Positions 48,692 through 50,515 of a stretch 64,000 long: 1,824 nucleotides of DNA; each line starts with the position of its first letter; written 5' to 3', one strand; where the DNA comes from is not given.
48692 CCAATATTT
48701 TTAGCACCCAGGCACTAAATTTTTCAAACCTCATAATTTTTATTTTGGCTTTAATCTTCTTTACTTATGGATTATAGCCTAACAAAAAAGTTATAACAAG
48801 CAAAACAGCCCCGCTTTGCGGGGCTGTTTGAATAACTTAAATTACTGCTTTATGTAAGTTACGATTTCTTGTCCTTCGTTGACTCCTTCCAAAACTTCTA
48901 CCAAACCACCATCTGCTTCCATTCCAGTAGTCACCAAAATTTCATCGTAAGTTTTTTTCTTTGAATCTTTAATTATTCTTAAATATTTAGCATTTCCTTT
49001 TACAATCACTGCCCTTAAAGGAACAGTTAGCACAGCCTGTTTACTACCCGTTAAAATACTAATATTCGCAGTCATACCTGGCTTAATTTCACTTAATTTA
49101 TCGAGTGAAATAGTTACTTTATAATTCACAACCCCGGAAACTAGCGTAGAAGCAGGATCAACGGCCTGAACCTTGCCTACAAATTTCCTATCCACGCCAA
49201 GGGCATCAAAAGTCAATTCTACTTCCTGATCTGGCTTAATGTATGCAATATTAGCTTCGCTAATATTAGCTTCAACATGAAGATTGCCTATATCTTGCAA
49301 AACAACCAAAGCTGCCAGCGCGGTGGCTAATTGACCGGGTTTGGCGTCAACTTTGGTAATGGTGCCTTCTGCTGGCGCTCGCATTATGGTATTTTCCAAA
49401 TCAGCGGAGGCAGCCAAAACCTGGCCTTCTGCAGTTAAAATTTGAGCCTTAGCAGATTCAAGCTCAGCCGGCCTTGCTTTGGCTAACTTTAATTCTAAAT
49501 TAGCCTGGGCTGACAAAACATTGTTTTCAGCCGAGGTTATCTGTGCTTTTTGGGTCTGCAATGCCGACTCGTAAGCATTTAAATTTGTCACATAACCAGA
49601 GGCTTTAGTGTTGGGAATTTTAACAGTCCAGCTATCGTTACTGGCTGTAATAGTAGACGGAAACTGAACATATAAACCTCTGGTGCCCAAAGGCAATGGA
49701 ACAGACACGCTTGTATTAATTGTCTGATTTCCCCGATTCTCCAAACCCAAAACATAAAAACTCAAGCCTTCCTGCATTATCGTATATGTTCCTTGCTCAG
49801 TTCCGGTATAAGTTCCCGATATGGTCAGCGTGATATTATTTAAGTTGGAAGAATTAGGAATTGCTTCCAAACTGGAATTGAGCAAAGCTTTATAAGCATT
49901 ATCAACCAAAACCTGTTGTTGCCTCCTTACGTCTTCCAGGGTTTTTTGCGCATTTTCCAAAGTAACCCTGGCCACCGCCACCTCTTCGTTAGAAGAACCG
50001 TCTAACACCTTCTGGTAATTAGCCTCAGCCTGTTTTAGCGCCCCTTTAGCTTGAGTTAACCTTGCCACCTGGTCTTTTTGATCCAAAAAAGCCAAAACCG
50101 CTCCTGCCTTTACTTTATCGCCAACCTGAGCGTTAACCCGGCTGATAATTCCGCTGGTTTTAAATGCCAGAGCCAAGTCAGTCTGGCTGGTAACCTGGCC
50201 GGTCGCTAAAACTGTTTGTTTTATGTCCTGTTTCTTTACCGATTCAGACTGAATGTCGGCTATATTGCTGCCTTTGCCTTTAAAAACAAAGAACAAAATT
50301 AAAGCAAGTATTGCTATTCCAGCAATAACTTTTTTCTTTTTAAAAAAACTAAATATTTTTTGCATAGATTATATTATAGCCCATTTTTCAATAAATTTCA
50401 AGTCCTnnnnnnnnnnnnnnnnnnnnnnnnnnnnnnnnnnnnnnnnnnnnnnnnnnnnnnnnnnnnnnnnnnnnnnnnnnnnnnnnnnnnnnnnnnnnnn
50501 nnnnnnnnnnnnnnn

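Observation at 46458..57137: Candidate protein O-glycosylation or S-layer module: two Wzy_C-TPR fusion paralogs, HlyD-like adaptor and TPR protein beside a 1264-aa Ser/Thr-rich surface protein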

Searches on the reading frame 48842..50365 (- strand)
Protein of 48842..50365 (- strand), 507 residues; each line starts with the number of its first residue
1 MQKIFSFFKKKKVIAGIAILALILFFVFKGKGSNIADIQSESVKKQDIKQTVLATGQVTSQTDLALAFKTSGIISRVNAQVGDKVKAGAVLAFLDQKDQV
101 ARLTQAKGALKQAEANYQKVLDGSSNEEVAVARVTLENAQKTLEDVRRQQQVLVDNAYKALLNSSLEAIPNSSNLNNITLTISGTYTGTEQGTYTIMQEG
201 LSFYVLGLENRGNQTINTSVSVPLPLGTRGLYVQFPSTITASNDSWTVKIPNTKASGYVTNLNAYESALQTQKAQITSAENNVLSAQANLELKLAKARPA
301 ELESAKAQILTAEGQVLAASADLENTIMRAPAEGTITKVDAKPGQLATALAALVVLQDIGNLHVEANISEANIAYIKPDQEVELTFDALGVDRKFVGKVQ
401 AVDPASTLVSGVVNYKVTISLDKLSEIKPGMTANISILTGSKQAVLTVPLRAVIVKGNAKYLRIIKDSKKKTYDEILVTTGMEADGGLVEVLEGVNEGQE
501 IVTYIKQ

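Call 4: search_protein_families(library=pfam, proteins=[window:48842-50365:-], max_evalue=0.01)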
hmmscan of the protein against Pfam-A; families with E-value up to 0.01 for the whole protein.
window:48842-50365:- (507 aa): 6 families
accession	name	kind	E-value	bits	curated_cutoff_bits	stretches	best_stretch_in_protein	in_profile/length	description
PF16576.10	HlyD_D23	-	1e-15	58.1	30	1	267-433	65-214/214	Barrel-sandwich domain of CusB or HlyD membrane-fusion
PF13437.12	HlyD_3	-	3.9e-14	53.7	22.2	1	329-430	3-106/106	HlyD family secretion protein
PF13533.13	Biotin_lipoyl_2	-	1.6e-05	25.1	29.8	1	66-95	3-32/32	Biotin-lipoyl like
PF05896.17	NQRA_N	-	0.00014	22.5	25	0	69-114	34-79/94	NqrA N-terminal barrel-sandwich hybrid domain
PF00364.28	Biotin_lipoyl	-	0.0029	17.9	22.1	0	70-92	49-71/73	Biotin-requiring enzyme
PF25655.1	Phi6_P8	-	0.0034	17.9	27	0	69-135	11-72/143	Phi6 bacteriophage P8 capsid protein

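Call 5: search_protein_families(library=ncbifam, proteins=[window:48842-50365:-], max_evalue=0.01)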
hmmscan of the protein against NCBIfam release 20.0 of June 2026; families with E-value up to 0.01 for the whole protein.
window:48842-50365:- (507 aa): 17 families
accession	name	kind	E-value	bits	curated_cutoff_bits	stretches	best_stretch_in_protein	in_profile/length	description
TIGR01730.1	RND_mfp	subfamily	1.3e-41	142.6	94.9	2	263-503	74-307/322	efflux RND transporter periplasmic adaptor subunit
NF008606.0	PRK11578.1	equivalog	6.1e-27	94.7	342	2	282-503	145-362/371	macrolide transporter subunit MacA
NF002939.0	PRK03598.1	equivalog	3.3e-24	85.7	393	2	49-149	31-130/332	secretion protein HlyD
TIGR00998.1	8a0101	subfamily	1.2e-20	73.7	390.8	2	267-413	153-292/334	EmrA/EmrK family multidrug efflux transporter periplasmic adaptor subunit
TIGR00999.1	8a0102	subfamily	9.4e-18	64.3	319.3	1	297-503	62-264/271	CzcB/NccB family metal efflux transporter periplasmic adaptor subunit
TIGR02971.1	heterocyst_DevB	subfamily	3.8e-16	59.4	129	2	266-403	141-279/327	ABC exporter membrane fusion protein, DevB family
TIGR01843.1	type_I_hlyD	subfamily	2.9e-15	56.2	208.65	2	260-443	209-402/422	HlyD family type I secretion periplasmic adaptor subunit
NF007850.1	PRK10559.1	equivalog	1.9e-13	50.2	400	1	264-422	88-242/303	p-hydroxybenzoic acid efflux pump subunit AaeA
TIGR03794.1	NHLM_micro_HlyD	equivalog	9.4e-13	47.8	156.2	1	48-365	42-292/421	NHLP bacteriocin system secretion protein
NF007785.0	PRK10476.1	equivalog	8.3e-12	44.6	376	1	263-402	146-284/347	multidrug transporter subunit MdtN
NF011715.0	PRK15136.1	equivalog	1e-11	44.1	563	2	273-403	157-293/390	multidrug efflux MFS transporter periplasmic adaptor subunit EmrA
NF038010.1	ABC_adapt_DarC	equivalog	3.7e-10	39.1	450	1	296-505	201-404/417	darobactin export ABC transporter periplasmic adaptor subunit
NF007303.0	PRK09783.1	subfamily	1.8e-07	29.9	390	1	327-503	216-386/414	copper/silver efflux system membrane fusion protein CusB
NF008589.1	PRK11556.1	equivalog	4.7e-06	25.8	391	1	34-117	55-138/392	MdtA/MuxA family multidrug efflux RND transporter periplasmic adaptor subunit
NF000272.2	OqxA_adapt_sub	exception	6.3e-06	25.4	835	1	43-116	47-120/391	multidrug efflux RND transporter periplasmic adaptor subunit OqxA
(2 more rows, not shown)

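Call 70: search_solved_structures(query=window:48842-50365:-, max_evalue=0.001)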
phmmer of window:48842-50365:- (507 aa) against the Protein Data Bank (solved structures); distinct sequences matched with E-value up to 0.001: 16.
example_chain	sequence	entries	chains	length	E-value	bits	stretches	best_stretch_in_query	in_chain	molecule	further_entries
5nik_D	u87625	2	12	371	2.6e-18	69.4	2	298-502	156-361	Macrolide export protein MacA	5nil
9qgy_G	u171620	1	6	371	4.9e-18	68.5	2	298-502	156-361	Macrolide export protein MacA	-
3fpp_A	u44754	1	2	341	1.1e-15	60.8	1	298-502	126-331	Macrolide-specific efflux protein macA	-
6vej_P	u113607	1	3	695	9.9e-13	51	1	55-149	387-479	Probable Resistance-Nodulation-Cell Division (RND) efflux membrane fusion protein,Probable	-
4dk0_A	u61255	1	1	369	1.1e-12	50.8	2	286-411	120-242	Putative MacA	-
20yy_D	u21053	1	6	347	8.7e-11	44.6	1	319-502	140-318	Multidrug efflux RND transporter periplasmic adaptor subunit MexJ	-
4dk1_A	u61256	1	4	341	2e-10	43.4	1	273-411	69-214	Putative MacA, Multidrug resistance protein mexA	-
3lnn_A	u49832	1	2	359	6.9e-10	41.6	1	295-502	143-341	Membrane fusion protein (MFP) heavy metal cation efflux ZneB (CzcB-like)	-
8zal_A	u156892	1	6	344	3e-09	39.5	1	276-405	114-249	Multidrug export protein EmrA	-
8zar_A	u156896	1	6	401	5.4e-09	38.7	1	276-405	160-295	Multidrug export protein EmrA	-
4tko_B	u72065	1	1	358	4.7e-06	29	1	266-417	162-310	EmrA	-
9j3d_D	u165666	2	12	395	0.00022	23.5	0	300-503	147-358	RND efflux system, MexC-like protein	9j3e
4l8j_A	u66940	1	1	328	0.00026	23.3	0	55-141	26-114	Putative efflux transporter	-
5nen_A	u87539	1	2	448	0.00027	23.2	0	271-449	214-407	Lipase C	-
3t51_B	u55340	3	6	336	0.00081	21.6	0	326-503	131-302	Cation efflux system protein CusB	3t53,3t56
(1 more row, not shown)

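Call 91: find_homologous_proteins(query=window:48842-50365:-)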
Query window:48842-50365:- (507 aa): 1362 proteins with E <= 0.001 among 8000 candidates; the best 120 are listed.
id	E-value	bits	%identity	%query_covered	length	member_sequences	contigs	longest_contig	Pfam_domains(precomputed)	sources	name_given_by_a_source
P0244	0.0e+0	1050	100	100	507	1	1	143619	PF25973.1,PF26002.1,PF25881.1,PF25989.1,PF25990.1,PF25954.1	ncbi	-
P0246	5.9e-215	732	68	100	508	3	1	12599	PF25973.1,PF25881.1,PF25989.1,PF00364.29,PF25990.1,PF25919.1,PF25917.1,PF25954.1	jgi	jgi:HlyD family secretion protein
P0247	4.4e-207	706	65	99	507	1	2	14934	PF25973.1,PF00364.29,PF25990.1,PF25919.1,PF25917.1,PF25975.1,PF25954.1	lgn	-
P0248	3.4e-198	677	65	95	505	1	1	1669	PF25881.1,PF00364.29,PF25990.1,PF25919.1,PF25917.1,PF25975.1,PF25954.1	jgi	-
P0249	7.8e-198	676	67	99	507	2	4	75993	PF25984.1,PF25881.1,PF25990.1,PF25919.1,PF25917.1,PF25954.1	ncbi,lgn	-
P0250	2.1e-197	674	63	99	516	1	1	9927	PF25973.1,PF25881.1,PF25989.1,PF25990.1,PF25917.1,PF25954.1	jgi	jgi:HlyD family secretion protein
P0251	4.1e-196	670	63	100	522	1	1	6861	PF25973.1,PF25989.1,PF00364.29,PF25990.1,PF25917.1,PF25954.1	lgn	-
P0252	1.3e-192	659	64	99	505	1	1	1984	PF25984.1,PF25881.1,PF25989.1,PF00364.29,PF25990.1,PF25919.1,PF25954.1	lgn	-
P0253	1.7e-192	658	63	99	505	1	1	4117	PF25984.1,PF25881.1,PF00364.29,PF25990.1,PF25917.1,PF25954.1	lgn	-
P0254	2.0e-187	642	63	99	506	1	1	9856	PF25881.1,PF25989.1,PF00364.29,PF25990.1,PF25917.1,PF25954.1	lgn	-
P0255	3.2e-182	624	63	100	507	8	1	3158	PF25989.1,PF25990.1,PF25954.1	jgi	jgi:RND family efflux transporter MFP subunit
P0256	3.5e-182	624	60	99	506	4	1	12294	PF25973.1,PF01551.30,PF25881.1,PF25989.1,PF00364.29,PF25990.1,PF25919.1,PF25917.1,PF25975.1,PF25954.1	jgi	jgi:HlyD family secretion protein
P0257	9.9e-181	619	60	95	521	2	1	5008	PF25973.1,PF25881.1,PF25989.1,PF00364.29,PF25990.1,PF25919.1,PF25917.1,PF25954.1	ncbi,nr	ncbi:MAG: efflux RND transporter periplasmic adaptor subunit [Candidatus Doudnabacteria bacterium]|n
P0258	2.6e-180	618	61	100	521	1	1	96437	PF25973.1,PF25989.1,PF25990.1,PF25917.1,PF25975.1,PF25954.1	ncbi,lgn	-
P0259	5.5e-180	617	62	99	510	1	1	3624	PF26002.1,PF25881.1,PF25989.1,PF25990.1,PF25954.1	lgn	-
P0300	2.0e-166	572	57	100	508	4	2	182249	PF25973.1,PF05896.18,PF25984.1,PF25881.1,PF00364.29,PF25990.1,PF25919.1,PF25917.1,PF25954.1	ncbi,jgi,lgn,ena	ncbi:MAG: efflux RND transporter periplasmic adaptor subunit [Candidatus Doudnabacteria bacterium]|j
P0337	1.4e-159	550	57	97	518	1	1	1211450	PF25881.1,PF00364.29,PF25990.1,PF25917.1,PF25954.1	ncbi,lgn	-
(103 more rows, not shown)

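Call 92: find_encoding_contigs(protein=P0300, flank=7000, max_places=1)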
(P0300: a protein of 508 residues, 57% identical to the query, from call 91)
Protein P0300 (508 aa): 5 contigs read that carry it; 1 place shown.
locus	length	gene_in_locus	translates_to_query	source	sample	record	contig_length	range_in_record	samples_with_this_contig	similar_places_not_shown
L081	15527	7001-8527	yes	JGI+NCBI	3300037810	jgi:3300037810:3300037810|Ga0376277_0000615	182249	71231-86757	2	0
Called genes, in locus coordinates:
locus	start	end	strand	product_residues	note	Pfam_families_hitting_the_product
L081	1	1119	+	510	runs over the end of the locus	-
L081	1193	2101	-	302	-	PF10672:Methyltrans_SAM (weak)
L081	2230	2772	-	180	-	-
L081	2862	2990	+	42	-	-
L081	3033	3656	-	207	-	-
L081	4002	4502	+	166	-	PF07963:N_methyl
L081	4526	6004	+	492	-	-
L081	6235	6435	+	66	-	-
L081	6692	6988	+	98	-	PF04014:MazE_antitoxin (weak)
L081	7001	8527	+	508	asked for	PF25919:BSH_CusB (faint), PF05896:NQRA_N (faint), PF00364:Biotin_lipoyl (faint), PF25917:BSH_RND (weak), PF25973:BSH_CzcB (weak), PF25984:BSH_YknX (weak), PF25954:Beta-barrel_RND_2 (weak), PF25990:Beta-barrel_YknX, +1 more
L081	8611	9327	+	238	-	PF00005:ABC_tran, PF02463:SMC_N (weak), PF13304:AAA_21 (faint)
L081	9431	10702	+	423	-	PF12704:MacB_PCD, PF02687:FtsX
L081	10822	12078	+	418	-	PF12704:MacB_PCD, PF02687:FtsX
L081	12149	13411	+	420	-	PF00070:Pyr_redox (faint), PF07992:Pyr_redox_2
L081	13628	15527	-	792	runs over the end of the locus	PF01751:Toprim, PF01131:Topoisom_bac, PF01396:Zn_ribbon_Top1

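Call 93: find_encoding_contigs(protein=P0337, flank=7000, max_places=1)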
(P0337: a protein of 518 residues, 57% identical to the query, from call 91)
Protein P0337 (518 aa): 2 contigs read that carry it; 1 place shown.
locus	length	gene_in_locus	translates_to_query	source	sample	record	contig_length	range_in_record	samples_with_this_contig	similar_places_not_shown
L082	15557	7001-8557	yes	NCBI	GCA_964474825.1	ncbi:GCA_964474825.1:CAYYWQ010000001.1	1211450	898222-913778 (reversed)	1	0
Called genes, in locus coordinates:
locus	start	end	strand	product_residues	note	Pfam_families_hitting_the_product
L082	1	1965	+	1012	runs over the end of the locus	PF07995:GSDH, PF00801:PKD, PF18911:PKD_4, PF07691:PA14, PF17996:CE2_N (faint), PF07691:PA14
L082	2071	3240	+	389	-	PF13620:CarboxypepD_reg (weak)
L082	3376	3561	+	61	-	-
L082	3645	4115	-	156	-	-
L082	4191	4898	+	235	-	PF07963:N_methyl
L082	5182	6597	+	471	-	-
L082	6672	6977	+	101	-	PF04014:MazE_antitoxin (faint)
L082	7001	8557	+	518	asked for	PF00364:Biotin_lipoyl (faint), PF25917:BSH_RND (faint), PF25881:HH_YBHG (faint), PF25954:Beta-barrel_RND_2 (weak), PF25990:Beta-barrel_YknX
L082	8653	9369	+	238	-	PF00005:ABC_tran, PF02463:SMC_N (faint), PF13304:AAA_21 (faint)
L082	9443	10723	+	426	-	PF12704:MacB_PCD, PF02687:FtsX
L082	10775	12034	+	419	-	PF12704:MacB_PCD, PF02687:FtsX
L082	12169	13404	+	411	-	PF07992:Pyr_redox_2, PF00070:Pyr_redox (weak)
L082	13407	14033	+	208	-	PF00702:Hydrolase, PF12710:HAD, PF13419:HAD_2, PF13242:Hydrolase_like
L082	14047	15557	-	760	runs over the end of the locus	PF01751:Toprim, PF01131:Topoisom_bac, PF01396:Zn_ribbon_Top1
